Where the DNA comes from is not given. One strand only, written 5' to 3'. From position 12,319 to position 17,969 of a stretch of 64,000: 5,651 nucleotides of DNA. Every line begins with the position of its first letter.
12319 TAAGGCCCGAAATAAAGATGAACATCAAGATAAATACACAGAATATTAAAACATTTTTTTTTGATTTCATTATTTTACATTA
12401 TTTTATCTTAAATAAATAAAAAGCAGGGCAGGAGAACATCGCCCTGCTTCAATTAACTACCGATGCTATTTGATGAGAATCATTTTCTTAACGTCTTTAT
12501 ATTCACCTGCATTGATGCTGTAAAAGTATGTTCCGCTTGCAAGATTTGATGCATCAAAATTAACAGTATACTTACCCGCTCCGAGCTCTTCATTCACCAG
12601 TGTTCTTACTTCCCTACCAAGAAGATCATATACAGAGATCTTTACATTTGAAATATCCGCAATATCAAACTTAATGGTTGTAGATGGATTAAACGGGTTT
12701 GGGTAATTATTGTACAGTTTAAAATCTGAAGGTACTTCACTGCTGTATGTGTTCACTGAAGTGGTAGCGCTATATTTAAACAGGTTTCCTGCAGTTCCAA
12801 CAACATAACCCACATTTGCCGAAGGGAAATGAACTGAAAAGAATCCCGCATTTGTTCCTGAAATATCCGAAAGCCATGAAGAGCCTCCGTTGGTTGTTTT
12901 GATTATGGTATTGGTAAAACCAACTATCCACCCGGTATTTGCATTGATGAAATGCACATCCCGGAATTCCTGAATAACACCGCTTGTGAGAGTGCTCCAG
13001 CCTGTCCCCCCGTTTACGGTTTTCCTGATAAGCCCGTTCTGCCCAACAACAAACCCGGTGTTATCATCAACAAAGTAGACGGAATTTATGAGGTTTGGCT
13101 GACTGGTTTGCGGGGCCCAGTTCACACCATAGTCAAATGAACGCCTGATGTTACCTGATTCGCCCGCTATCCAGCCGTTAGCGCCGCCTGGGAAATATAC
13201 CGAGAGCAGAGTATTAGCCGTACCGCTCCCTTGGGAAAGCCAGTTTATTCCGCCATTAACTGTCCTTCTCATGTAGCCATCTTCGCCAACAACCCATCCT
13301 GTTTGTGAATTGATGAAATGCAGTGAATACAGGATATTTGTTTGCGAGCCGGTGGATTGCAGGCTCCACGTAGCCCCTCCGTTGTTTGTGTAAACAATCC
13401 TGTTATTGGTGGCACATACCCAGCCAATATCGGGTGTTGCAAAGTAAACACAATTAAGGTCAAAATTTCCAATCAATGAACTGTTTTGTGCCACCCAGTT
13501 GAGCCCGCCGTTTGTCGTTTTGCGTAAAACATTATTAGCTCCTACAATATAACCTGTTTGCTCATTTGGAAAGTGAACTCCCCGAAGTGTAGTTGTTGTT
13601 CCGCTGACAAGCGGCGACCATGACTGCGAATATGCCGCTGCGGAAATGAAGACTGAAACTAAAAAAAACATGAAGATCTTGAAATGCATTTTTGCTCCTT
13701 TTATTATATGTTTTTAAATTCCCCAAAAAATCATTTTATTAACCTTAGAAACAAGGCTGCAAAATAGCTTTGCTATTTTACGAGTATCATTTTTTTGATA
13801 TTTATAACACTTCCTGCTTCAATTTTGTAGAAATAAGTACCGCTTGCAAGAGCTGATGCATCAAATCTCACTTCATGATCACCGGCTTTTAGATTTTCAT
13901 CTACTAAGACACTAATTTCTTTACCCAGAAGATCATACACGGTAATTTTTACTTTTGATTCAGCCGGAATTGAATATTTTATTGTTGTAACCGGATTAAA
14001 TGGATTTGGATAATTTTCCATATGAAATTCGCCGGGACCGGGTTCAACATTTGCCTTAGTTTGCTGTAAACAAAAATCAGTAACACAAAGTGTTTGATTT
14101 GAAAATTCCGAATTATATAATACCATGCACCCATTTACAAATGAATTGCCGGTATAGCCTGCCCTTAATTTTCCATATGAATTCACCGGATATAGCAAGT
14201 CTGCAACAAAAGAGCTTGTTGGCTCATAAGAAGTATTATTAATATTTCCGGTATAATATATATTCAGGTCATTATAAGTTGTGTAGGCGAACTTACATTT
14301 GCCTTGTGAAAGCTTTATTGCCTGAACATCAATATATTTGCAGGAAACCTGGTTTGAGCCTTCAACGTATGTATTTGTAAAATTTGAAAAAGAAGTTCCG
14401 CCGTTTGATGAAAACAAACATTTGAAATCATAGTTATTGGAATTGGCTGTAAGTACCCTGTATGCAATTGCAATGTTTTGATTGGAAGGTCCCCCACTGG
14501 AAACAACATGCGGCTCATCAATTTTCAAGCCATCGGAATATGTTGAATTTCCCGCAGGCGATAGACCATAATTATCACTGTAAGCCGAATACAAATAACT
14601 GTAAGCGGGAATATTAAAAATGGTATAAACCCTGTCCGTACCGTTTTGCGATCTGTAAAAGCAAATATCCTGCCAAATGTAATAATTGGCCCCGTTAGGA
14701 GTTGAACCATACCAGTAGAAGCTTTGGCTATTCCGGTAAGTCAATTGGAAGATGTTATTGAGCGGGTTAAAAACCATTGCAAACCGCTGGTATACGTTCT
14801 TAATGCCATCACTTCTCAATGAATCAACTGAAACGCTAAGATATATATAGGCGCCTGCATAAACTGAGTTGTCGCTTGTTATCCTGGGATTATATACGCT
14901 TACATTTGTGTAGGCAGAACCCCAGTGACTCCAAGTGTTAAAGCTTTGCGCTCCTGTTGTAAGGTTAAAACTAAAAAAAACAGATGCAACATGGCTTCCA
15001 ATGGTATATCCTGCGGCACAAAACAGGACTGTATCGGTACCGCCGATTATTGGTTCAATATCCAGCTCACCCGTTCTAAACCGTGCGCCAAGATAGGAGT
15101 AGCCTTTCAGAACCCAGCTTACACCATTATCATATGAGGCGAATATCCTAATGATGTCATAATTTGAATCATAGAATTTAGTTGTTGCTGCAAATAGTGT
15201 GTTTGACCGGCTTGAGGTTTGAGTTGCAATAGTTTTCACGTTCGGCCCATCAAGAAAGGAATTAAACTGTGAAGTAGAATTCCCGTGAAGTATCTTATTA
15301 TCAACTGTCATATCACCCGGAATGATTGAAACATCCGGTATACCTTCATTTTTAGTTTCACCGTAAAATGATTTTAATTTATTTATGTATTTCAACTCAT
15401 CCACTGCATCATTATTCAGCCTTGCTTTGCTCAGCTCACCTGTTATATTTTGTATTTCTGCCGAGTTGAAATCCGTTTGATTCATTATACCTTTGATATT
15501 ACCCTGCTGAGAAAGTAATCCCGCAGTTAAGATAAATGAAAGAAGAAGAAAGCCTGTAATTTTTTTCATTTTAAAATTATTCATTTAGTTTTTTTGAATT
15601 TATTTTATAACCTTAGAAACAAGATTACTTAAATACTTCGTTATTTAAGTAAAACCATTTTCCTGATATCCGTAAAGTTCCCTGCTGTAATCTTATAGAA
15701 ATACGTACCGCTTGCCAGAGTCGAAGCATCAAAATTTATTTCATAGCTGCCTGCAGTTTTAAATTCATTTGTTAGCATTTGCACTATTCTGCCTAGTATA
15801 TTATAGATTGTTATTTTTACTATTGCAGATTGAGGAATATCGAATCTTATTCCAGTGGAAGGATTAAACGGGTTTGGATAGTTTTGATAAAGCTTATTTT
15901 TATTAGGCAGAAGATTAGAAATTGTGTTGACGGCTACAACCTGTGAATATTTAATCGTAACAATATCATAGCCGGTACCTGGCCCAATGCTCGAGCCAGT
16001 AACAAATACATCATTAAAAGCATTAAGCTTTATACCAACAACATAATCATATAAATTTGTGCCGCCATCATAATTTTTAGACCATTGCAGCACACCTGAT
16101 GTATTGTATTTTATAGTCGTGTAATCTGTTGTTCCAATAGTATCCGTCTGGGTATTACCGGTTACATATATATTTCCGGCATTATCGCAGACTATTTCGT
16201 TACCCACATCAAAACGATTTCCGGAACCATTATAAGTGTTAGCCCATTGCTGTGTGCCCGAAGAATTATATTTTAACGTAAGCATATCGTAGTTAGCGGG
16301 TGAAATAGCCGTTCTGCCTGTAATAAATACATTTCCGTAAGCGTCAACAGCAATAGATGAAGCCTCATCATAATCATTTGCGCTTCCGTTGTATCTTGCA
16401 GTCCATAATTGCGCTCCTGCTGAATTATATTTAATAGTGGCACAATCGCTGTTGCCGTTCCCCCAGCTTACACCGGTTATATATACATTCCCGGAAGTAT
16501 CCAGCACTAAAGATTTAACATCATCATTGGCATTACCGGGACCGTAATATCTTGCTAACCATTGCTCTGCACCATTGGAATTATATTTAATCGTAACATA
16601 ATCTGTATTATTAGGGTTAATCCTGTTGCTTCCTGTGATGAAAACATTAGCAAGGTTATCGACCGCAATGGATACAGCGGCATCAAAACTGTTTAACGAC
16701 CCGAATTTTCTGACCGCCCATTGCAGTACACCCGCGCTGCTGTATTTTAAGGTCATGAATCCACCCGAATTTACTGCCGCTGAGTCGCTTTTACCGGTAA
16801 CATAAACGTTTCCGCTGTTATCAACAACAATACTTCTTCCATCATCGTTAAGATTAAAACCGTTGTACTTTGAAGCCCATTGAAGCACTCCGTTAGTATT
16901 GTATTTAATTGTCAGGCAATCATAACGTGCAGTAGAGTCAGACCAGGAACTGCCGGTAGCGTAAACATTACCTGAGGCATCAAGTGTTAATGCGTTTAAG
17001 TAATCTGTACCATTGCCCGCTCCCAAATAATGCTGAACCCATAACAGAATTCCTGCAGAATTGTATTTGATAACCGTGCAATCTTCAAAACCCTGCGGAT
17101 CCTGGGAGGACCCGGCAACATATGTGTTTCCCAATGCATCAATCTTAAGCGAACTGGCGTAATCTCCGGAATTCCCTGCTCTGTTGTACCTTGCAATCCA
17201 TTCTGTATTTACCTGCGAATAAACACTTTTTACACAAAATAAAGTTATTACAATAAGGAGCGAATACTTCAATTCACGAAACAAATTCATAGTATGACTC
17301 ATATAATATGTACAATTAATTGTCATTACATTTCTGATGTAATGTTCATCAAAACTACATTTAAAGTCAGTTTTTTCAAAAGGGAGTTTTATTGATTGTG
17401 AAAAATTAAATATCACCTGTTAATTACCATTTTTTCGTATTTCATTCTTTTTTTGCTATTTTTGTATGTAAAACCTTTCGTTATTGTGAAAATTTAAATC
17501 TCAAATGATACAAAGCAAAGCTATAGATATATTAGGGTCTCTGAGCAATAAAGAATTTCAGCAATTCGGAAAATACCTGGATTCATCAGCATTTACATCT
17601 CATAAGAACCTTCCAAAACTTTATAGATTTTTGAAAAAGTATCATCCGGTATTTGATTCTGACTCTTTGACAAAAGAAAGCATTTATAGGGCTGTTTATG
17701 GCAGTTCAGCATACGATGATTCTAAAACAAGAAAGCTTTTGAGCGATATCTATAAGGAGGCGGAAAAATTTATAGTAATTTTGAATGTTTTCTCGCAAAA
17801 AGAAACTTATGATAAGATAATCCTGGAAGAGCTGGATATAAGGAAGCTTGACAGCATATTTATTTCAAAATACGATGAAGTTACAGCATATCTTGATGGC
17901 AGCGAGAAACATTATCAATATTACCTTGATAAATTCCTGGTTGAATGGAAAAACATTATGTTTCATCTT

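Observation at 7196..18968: Duplicated divergent module (T9SS cargo gene <-> uncharacterised ~490-aa helical protein) bracketing a cargo island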

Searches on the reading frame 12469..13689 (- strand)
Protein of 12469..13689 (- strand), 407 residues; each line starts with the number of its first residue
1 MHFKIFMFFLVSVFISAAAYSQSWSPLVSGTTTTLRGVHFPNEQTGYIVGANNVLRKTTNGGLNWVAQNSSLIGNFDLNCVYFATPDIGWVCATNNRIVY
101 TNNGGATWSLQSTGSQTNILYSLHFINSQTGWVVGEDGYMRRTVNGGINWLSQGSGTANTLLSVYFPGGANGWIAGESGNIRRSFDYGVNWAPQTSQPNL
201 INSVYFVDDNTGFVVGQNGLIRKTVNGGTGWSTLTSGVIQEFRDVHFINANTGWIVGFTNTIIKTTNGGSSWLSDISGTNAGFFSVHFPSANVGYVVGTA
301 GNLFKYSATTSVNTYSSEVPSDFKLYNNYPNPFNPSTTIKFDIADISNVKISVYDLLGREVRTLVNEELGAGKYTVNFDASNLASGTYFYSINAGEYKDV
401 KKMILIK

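Call 4: search_protein_families(library=pfam, proteins=[window:12469-13689:-], max_evalue=0.1)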
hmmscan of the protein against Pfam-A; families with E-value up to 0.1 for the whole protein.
window:12469-13689:- (407 aa): 5 families
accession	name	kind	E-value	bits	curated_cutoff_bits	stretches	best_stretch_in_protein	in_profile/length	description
PF14870.12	PSII_BNR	-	4.9e-38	131.5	27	6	19-109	4-95/303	Photosynthesis system II assembly factor YCF48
PF18962.6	Por_Secre_tail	-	2e-13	50.8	27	1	329-404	2-74/75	Secretion system C-terminal sorting domain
PF13860.13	FlgD_ig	-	0.00013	22.3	27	1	344-394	20-75/79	FlgD Ig-like domain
PF13585.12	CHU_C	-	0.00029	21.3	27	1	340-399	21-78/86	CHU_C Type IX secretion signal domain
PF02012.26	BNR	-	0.0035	17.5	27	0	100-110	2-12/12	BNR/Asp-box repeat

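Call 90: search_protein_families(library=ncbifam, proteins=[window:12469-13689:-], max_evalue=0.001)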
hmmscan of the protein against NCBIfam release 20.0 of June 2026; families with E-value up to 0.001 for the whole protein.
window:12469-13689:- (407 aa): 4 families
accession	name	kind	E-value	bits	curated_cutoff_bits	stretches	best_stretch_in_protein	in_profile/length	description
NF010237.0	PRK13684.1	equivalog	1.6e-34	119.5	326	3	8-109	19-122/334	photosynthesis system II assembly factor Ycf48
TIGR04183.1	Por_Secre_tail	domain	3.2e-12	46.3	23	1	329-404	2-70/72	T9SS type A sorting domain-containing protein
NF038113.1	T9SSA_dep_M36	equivalog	4.7e-11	41.6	885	1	317-405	786-868/869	T9SS-dependent M36 family metallopeptidase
NF052323.1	T9SSA_dep_M6i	equivalog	9.1e-11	40.4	600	1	321-407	954-1038/1043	T9SS-dependent M6-like inactivated metalloprotease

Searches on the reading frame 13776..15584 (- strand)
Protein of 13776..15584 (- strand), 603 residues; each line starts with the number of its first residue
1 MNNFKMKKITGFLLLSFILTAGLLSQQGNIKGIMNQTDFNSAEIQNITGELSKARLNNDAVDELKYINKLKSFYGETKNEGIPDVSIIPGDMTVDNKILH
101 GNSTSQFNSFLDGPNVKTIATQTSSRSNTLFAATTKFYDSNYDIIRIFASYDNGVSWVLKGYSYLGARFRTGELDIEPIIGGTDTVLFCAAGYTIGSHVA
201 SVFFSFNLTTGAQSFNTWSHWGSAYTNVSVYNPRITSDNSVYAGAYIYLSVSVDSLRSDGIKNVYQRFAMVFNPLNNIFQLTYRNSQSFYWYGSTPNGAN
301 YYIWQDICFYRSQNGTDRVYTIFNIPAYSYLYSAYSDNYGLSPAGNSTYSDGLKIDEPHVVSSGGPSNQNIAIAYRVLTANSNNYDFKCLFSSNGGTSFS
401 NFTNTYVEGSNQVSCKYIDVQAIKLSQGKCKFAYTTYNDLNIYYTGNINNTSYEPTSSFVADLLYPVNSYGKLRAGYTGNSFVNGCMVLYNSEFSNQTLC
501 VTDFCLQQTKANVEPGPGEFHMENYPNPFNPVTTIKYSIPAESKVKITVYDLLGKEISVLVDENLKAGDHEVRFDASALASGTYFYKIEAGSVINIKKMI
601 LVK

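Call 4: search_protein_families(library=pfam, proteins=[window:13776-15584:-], max_evalue=0.1)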
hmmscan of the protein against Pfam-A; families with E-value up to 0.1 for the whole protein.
window:13776-15584:- (603 aa): 2 families
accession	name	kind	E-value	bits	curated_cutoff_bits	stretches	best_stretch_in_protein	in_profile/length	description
PF18962.6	Por_Secre_tail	-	3.1e-12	47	27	1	525-600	2-74/75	Secretion system C-terminal sorting domain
PF13860.13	FlgD_ig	-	0.0033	17.8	27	1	542-590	22-75/79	FlgD Ig-like domain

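Call 90: search_protein_families(library=ncbifam, proteins=[window:13776-15584:-], max_evalue=0.001)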
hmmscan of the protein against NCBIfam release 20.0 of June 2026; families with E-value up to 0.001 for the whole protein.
window:13776-15584:- (603 aa): 3 families
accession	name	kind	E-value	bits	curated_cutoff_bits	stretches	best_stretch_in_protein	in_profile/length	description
TIGR04183.1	Por_Secre_tail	domain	1.6e-11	44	23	1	525-600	2-70/72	T9SS type A sorting domain-containing protein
NF052323.1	T9SSA_dep_M6i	equivalog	8e-11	40.6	600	1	521-601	957-1036/1043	T9SS-dependent M6-like inactivated metalloprotease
NF038113.1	T9SSA_dep_M36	equivalog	1.2e-08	33.6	885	1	521-601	792-868/869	T9SS-dependent M36 family metallopeptidase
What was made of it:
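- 12466..15584 (-): Two further T9SS-CTD cargo genes: 12466..13689 (BNR/Ycf48-like propeller) and 13773..15584 (passenger of unknown type). Calls 4 and 90.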

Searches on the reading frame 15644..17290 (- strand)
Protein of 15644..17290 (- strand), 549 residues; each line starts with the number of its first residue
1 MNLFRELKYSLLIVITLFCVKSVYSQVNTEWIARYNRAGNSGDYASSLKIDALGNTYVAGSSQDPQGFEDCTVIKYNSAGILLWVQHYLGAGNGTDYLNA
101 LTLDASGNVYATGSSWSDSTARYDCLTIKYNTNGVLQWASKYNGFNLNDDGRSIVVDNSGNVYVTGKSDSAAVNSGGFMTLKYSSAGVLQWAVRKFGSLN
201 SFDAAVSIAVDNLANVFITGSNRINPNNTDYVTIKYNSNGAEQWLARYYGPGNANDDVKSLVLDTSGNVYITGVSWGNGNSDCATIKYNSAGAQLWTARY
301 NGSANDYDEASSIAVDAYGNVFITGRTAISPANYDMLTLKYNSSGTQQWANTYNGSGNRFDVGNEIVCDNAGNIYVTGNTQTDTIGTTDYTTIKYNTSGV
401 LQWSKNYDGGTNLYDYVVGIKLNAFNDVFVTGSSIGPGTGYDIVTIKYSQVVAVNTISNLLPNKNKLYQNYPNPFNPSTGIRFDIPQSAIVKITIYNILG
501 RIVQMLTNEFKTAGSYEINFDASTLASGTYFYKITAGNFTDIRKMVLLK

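Call 4: search_protein_families(library=pfam, proteins=[window:15644-17290:-], max_evalue=0.1)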
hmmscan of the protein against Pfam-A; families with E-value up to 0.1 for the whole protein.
window:15644-17290:- (549 aa): 4 families
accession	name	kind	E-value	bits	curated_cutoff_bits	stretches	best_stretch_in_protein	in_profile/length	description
PF06739.17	SBBP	-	1.5e-33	114.9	20.5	6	141-170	4-34/38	Beta-propeller repeat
PF18962.6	Por_Secre_tail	-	4.9e-12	46.4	27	1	471-546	2-74/75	Secretion system C-terminal sorting domain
PF13860.13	FlgD_ig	-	0.0022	18.4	27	1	480-537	13-76/79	FlgD Ig-like domain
PF07494.17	Reg_prop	-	0.0043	17.5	20.4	0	255-272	4-21/24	Two component regulator propeller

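Call 69: search_protein_families(library=ncbifam, proteins=[window:15644-17290:-], max_evalue=0.01)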
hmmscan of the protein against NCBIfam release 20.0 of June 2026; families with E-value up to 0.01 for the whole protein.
window:15644-17290:- (549 aa): 4 families
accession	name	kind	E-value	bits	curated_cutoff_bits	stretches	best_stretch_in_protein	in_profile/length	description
NF047494.1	Lepto_SBBP_lipo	equivalog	7.8e-46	156.7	400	3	230-386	281-451/466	SBBP repeat beta-propeller lipoprotein, LipL53 family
TIGR02608.1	delta_60_rpt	domain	8.1e-25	86.4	76.5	3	96-135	1-39/55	delta-60 repeat domain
TIGR04183.1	Por_Secre_tail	domain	4.2e-13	49.1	23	1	471-546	2-70/72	T9SS type A sorting domain-containing protein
NF052323.1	T9SSA_dep_M6i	equivalog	1.8e-12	46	600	1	455-541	947-1030/1043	T9SS-dependent M6-like inactivated metalloprotease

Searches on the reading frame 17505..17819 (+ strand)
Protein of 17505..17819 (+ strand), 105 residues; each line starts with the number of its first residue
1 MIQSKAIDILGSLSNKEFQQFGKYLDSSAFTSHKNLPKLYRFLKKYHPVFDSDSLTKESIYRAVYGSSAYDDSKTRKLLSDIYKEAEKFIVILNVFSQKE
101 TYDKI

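Call 71: search_protein_families(library=pfam, proteins=[window:17505-17819:+], max_evalue=10)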
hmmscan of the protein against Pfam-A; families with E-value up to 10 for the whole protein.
window:17505-17819:+ (105 aa): 1 family
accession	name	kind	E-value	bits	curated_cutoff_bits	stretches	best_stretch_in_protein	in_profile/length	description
PF06260.17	DUF1024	-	0.12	13.1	27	1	57-94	4-44/82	Protein of unknown function (DUF1024)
